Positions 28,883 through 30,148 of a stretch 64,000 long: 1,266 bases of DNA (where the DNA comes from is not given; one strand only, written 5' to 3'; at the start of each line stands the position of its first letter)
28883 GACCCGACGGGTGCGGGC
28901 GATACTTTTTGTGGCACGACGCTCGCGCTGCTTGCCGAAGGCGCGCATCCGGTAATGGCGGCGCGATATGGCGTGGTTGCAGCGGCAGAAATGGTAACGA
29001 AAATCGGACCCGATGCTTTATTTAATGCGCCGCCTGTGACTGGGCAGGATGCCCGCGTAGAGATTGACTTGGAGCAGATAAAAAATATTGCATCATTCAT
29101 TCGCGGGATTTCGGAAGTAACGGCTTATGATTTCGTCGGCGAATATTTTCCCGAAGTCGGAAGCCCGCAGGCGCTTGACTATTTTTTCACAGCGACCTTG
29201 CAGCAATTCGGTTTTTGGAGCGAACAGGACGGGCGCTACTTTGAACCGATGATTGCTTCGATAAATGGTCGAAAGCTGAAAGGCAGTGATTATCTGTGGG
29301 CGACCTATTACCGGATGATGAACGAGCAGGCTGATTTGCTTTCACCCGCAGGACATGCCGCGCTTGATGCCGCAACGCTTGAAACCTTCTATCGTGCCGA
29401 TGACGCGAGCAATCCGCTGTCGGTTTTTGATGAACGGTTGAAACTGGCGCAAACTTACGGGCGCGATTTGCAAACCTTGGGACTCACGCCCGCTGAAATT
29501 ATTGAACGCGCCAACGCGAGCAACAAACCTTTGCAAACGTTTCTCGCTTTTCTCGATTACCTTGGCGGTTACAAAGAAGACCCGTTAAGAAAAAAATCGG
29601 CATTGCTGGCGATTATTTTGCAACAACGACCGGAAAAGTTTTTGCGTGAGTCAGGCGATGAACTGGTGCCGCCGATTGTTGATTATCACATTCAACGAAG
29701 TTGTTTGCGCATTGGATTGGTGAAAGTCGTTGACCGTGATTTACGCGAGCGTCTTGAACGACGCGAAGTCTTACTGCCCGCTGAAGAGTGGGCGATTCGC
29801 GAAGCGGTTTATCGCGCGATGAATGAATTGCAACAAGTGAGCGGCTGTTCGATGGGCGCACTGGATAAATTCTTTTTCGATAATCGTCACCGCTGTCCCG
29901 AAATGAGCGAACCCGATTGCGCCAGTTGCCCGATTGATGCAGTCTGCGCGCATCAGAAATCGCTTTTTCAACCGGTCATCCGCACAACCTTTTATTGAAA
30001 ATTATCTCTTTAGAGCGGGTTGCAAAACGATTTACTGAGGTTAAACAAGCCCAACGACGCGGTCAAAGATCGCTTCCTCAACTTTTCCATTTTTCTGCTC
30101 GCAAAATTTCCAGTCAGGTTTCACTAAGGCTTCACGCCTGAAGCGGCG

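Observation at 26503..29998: NupC-family nucleoside transporter followed by a PfkB-kinase fused to a ~320-aa unknown domain with a Cys4 tail: candidate nucleoside (possibly queuosine) salvage module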

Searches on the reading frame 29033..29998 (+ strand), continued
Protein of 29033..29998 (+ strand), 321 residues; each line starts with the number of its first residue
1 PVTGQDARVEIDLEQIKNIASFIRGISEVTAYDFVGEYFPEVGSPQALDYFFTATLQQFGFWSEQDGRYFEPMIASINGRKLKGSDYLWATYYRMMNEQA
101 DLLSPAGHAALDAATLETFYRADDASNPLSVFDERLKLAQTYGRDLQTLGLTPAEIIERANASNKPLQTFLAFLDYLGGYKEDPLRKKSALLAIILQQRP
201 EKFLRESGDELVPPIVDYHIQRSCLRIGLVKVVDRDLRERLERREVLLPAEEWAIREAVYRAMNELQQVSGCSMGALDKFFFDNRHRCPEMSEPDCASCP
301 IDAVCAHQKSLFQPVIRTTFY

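Call 82: search_protein_families(library=pfam, proteins=[P0125, P0132, P0133, P0153, P0156, P0209, P0165, P0244, P0341, P0355], max_evalue=0.001)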
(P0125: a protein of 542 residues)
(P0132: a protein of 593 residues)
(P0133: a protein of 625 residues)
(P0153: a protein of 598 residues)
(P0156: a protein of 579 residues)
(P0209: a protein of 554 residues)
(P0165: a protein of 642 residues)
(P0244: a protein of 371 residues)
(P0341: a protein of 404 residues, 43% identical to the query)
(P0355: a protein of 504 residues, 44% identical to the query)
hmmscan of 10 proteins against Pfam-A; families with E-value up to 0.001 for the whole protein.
P0125 (542 aa): 1 family
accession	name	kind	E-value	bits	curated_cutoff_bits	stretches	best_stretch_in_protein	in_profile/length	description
PF10343.14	Q_salvage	-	2.1e-06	28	25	1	259-368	2-108/285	Queuosine salvage protein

P0132 (593 aa): 2 families
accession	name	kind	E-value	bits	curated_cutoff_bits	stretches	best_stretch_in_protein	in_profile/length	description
PF00294.29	PfkB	-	3e-14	53.5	25.8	1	154-267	175-300/302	pfkB family carbohydrate kinase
PF10343.14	Q_salvage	-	9.4e-10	38.9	25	1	315-534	7-231/285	Queuosine salvage protein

P0133 (625 aa): 2 families
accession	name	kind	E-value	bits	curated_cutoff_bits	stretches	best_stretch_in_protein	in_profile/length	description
PF00294.29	PfkB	-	2e-10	41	25.8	1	124-206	165-250/302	pfkB family carbohydrate kinase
PF10343.14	Q_salvage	-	7.9e-10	39.2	25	1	340-471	5-134/285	Queuosine salvage protein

P0153 (598 aa): 1 family
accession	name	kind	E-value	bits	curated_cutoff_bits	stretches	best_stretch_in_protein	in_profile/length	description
PF00294.29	PfkB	-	3.3e-09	37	25.8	1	161-273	175-297/302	pfkB family carbohydrate kinase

P0156 (579 aa): 1 family
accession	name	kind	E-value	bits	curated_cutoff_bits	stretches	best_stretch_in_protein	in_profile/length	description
PF00294.29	PfkB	-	0.00086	19.2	25.8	0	153-257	182-296/302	pfkB family carbohydrate kinase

P0209 (554 aa): 1 family
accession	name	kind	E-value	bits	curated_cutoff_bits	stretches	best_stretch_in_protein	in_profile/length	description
PF00925.25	GTP_cyclohydro2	-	4.5e-38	130.9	23.3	1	61-198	30-164/165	GTP cyclohydrolase II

P0165 (642 aa): 1 family
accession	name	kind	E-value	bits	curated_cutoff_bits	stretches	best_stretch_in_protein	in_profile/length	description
PF00294.29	PfkB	-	1.9e-07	31.2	25.8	1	157-273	169-294/302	pfkB family carbohydrate kinase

P0244 (371 aa): 1 family
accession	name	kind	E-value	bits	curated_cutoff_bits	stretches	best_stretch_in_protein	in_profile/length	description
PF10343.14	Q_salvage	-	1.2e-10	41.9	25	1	101-226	7-127/285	Queuosine salvage protein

P0341 (404 aa): 1 family
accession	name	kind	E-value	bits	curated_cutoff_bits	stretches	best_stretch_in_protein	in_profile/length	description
PF10343.14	Q_salvage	-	2.9e-07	30.8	25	1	130-252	10-130/285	Queuosine salvage protein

P0355 (504 aa): 2 families
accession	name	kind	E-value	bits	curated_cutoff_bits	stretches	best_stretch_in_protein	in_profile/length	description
PF00294.29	PfkB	-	6.2e-22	78.7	25.8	1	65-176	174-297/302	pfkB family carbohydrate kinase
PF10343.14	Q_salvage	-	0.00049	20.2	25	1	229-346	9-124/285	Queuosine salvage protein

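Call 83: find_encoding_contigs(protein=P0209, flank=8000, max_places=4)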
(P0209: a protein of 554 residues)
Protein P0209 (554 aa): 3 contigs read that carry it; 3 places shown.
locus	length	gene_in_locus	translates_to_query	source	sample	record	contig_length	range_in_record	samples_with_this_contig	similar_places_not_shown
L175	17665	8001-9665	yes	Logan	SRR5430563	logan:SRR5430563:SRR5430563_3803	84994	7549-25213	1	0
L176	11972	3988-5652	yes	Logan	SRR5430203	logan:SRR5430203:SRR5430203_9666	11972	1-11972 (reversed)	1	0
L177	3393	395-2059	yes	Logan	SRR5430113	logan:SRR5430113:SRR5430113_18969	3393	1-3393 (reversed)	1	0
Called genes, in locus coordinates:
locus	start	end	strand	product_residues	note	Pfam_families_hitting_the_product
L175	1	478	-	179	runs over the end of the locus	PF04542:Sigma70_r2, PF08281:Sigma70_r4_2 (faint)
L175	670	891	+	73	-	PF00403:HMA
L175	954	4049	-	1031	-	PF13091:PLDc_2, PF00270:DEAD, PF04851:ResIII, PF18766:SWI2_SNF2 (weak), PF00271:Helicase_C, PF11907:DUF3427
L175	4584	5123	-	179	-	-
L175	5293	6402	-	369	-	PF13646:HEAT_2 (faint)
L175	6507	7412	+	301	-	-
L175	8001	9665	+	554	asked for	PF00925:GTP_cyclohydro2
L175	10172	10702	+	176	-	PF13480:Acetyltransf_6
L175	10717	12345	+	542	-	PF02390:Methyltransf_4, PF13847:Methyltransf_31 (weak), PF24675:NpmA (faint), PF13649:Methyltransf_25 (weak)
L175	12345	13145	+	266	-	PF00535:Glycos_transf_2, PF13641:Glyco_tranf_2_3 (weak)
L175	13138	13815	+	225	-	PF02585:PIG-L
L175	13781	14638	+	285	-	-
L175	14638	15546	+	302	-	-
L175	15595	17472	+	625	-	-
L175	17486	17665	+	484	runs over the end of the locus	PF01936:NYN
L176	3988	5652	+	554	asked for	PF00925:GTP_cyclohydro2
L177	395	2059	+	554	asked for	PF00925:GTP_cyclohydro2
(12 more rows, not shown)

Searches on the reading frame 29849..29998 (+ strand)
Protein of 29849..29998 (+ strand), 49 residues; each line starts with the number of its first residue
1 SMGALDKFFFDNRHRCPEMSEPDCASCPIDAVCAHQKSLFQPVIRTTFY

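Call 38: search_protein_families(library=pfam, proteins=[window:29849-29998:+], max_evalue=1)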
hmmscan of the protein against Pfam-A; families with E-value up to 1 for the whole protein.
window:29849-29998:+ (49 aa): 1 family
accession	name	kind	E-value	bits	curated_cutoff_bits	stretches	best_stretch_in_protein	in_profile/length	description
PF09402.16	MSC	-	0.16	11.8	29.7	1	17-38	44-65/337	Man1-Src1p-C-terminal domain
